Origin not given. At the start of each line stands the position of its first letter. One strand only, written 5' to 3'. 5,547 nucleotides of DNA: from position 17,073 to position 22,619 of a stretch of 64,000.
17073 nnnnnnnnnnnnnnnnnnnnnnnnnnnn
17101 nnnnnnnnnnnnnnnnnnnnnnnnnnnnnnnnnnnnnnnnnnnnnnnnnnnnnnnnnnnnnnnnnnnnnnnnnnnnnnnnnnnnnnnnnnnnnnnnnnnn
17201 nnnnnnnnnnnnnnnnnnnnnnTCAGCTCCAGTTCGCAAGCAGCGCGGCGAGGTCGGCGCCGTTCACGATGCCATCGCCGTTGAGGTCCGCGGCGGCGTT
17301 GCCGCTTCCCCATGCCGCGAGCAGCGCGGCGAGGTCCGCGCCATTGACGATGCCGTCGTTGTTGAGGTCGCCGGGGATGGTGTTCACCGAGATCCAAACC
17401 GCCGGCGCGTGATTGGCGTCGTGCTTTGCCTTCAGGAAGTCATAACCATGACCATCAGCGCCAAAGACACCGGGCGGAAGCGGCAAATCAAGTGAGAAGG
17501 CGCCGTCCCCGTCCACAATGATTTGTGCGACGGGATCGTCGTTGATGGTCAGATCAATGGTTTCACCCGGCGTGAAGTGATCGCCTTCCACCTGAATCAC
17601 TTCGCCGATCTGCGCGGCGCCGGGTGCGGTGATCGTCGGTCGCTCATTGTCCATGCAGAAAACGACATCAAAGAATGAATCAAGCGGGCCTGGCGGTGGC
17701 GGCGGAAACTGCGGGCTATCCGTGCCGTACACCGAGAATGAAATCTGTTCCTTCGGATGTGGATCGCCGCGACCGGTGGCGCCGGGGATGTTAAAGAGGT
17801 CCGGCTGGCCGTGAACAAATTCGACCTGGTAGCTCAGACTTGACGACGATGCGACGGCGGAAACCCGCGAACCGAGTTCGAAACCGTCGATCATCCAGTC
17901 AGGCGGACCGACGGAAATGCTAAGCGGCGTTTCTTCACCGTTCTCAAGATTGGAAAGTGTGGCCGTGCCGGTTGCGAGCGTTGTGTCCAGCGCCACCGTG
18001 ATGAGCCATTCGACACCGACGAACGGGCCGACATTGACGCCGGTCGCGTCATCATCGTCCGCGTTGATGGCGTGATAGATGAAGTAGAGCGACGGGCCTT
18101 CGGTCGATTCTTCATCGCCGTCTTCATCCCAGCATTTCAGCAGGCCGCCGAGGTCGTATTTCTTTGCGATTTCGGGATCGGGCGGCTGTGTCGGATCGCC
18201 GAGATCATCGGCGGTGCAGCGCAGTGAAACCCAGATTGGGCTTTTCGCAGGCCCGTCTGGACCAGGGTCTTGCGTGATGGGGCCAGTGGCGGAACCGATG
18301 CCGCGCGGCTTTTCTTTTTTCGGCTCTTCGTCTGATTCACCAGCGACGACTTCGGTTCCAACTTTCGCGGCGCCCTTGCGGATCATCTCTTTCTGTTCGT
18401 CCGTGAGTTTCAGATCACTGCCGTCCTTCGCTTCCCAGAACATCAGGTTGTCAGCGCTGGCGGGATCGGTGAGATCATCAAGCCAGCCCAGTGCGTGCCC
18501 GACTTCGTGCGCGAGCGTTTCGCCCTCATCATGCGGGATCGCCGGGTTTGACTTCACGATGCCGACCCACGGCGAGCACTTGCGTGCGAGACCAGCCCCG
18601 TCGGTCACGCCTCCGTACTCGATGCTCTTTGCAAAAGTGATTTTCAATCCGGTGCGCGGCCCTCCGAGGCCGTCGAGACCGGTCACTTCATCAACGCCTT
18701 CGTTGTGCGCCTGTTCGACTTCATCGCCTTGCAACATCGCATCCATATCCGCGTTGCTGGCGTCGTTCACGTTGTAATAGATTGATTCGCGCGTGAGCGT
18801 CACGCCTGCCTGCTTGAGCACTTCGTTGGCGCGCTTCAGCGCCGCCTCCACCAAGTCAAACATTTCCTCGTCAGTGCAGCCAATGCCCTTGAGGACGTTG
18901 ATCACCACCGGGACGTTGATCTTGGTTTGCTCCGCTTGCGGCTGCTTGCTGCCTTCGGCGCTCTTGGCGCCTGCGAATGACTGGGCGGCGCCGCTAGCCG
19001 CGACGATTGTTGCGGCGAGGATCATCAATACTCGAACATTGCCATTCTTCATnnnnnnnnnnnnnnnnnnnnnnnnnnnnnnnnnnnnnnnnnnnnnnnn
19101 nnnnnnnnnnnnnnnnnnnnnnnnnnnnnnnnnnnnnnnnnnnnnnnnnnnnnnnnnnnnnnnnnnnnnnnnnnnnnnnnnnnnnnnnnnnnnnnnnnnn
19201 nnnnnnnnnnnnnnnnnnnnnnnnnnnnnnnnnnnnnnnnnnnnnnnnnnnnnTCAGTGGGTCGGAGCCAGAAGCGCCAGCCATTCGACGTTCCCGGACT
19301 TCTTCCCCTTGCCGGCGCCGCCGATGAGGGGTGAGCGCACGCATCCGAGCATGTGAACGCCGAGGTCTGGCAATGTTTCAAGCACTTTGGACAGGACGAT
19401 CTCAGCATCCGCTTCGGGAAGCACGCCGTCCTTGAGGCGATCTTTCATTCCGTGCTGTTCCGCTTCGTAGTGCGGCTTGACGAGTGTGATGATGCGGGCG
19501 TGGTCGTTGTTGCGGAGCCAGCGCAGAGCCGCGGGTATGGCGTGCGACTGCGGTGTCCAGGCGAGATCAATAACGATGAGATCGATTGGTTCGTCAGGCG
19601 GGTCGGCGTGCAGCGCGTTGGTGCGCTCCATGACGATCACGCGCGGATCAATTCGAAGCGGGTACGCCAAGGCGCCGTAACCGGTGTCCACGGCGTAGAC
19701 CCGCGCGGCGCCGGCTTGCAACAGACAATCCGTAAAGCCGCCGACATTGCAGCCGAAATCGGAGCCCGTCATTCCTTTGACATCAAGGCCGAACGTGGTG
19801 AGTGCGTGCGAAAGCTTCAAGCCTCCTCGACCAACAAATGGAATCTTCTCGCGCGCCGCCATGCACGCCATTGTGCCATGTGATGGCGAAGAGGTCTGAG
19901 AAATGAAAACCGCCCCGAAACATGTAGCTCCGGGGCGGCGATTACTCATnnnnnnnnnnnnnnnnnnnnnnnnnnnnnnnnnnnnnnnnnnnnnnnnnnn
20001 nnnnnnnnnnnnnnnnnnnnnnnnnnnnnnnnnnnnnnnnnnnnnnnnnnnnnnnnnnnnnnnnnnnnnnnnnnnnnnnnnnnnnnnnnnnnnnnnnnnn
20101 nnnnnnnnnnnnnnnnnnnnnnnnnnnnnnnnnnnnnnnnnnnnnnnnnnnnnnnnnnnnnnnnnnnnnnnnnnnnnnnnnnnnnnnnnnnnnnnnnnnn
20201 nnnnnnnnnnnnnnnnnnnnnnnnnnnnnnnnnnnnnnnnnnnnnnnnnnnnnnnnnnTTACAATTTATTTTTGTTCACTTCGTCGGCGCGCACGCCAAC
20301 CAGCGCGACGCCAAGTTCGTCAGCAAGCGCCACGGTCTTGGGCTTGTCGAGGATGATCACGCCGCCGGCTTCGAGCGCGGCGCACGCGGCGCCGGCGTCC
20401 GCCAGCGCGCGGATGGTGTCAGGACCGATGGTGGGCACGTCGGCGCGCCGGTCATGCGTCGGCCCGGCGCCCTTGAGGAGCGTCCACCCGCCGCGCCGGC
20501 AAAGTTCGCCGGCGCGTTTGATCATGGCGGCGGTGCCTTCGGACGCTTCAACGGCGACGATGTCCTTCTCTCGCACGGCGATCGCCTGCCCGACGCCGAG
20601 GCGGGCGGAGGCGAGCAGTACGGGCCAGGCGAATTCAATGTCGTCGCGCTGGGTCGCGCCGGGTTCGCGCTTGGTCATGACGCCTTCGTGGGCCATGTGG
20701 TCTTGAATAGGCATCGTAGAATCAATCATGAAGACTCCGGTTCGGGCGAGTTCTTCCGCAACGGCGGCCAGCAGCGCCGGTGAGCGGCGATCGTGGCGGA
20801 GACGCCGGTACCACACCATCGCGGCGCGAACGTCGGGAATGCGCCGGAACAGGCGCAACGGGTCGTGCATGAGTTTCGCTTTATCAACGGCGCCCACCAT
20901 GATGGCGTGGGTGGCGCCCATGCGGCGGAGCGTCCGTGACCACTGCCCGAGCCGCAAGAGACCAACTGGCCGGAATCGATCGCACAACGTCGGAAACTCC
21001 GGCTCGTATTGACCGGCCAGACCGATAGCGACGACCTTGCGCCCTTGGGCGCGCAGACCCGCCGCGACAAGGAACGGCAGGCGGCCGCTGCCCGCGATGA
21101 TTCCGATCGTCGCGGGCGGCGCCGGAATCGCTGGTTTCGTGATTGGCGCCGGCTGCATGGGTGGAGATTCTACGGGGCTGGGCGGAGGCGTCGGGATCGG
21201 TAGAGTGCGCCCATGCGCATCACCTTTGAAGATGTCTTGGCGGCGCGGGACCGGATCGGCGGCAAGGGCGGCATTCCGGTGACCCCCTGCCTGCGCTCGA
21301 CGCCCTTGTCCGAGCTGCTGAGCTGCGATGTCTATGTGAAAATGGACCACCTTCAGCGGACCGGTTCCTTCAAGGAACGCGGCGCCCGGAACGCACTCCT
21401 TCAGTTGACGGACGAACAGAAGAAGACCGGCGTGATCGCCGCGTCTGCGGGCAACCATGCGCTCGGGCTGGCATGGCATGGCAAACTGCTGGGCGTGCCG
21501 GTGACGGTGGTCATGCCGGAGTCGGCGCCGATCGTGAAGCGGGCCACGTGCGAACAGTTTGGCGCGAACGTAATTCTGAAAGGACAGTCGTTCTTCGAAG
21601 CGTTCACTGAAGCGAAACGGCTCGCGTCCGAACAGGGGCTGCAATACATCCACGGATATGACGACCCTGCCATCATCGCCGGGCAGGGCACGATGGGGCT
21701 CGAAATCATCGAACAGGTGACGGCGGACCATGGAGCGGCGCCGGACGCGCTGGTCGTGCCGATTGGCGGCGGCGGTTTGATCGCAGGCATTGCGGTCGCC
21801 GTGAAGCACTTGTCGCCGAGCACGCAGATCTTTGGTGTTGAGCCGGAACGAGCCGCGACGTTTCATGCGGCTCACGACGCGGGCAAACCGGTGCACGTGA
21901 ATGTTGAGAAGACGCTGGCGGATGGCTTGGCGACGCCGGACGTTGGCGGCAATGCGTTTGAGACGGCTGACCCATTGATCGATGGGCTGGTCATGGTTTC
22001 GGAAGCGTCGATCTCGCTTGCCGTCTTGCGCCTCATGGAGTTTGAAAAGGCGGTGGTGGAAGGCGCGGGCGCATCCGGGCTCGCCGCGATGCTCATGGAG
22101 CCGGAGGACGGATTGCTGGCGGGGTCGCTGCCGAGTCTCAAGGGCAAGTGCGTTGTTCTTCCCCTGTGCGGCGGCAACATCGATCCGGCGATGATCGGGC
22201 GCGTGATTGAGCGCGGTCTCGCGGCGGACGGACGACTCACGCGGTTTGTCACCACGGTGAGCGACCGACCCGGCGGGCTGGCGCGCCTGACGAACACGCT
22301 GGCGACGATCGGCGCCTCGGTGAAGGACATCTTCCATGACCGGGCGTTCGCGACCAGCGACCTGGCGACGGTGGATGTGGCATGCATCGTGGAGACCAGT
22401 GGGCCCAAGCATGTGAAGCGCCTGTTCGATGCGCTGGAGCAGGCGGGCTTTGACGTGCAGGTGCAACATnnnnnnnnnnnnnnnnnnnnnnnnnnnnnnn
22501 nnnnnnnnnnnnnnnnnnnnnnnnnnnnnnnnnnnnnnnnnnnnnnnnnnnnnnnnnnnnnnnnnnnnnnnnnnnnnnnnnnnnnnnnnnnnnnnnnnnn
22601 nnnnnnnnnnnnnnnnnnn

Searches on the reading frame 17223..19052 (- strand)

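Call 49: search_protein_families(library=pfam, proteins=[window:17223-19052:-], max_evalue=0.001)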
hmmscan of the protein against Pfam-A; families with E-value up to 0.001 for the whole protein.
window:17223-19052:- (609 aa): 1 family
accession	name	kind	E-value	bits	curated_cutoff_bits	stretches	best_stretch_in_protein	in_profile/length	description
PF00404.24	Dockerin_1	-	1.5e-07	31.9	22.9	1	560-604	1-52/57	Dockerin type I domain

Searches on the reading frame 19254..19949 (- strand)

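Call 49: search_protein_families(library=pfam, proteins=[window:19254-19949:-], max_evalue=0.001)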
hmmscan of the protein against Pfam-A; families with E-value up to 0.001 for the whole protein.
window:19254-19949:- (231 aa): 1 family
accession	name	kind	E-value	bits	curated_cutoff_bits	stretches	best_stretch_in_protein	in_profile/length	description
PF01728.25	FtsJ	-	2.9e-22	79.9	24.1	1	38-168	1-129/181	FtsJ-like methyltransferase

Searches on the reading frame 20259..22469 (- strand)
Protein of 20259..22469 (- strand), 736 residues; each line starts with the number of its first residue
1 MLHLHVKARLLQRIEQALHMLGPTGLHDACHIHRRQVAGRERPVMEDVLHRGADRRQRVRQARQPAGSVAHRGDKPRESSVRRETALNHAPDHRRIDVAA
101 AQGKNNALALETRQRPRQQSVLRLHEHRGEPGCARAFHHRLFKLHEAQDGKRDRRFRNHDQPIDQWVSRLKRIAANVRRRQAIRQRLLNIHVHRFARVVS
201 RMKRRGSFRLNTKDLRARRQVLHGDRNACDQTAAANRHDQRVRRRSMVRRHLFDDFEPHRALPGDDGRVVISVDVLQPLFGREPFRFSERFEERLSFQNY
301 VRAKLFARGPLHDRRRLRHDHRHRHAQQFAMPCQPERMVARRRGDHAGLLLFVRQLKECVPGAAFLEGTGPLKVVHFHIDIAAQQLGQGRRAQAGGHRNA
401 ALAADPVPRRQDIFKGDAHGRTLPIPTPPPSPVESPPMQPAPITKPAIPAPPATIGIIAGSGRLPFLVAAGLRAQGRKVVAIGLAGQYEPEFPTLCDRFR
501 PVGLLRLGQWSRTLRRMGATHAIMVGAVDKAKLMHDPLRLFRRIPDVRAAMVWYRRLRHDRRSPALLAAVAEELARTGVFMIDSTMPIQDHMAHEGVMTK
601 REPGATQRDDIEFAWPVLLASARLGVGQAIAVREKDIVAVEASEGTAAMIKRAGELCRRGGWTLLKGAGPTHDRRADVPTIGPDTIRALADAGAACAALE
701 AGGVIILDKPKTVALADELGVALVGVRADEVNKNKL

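Call 49: search_protein_families(library=pfam, proteins=[window:20259-22469:-], max_evalue=0.001)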
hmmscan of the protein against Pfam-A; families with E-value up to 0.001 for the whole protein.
window:20259-22469:- (736 aa): 2 families
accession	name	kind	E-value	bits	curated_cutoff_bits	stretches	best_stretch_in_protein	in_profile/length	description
PF06230.17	LpxI_C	-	1.8e-38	131.8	25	1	595-724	2-131/131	LpxI C-terminal domain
PF17930.7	LpxI_N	-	1.3e-26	93.6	25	1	454-589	1-127/129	LpxI N-terminal domain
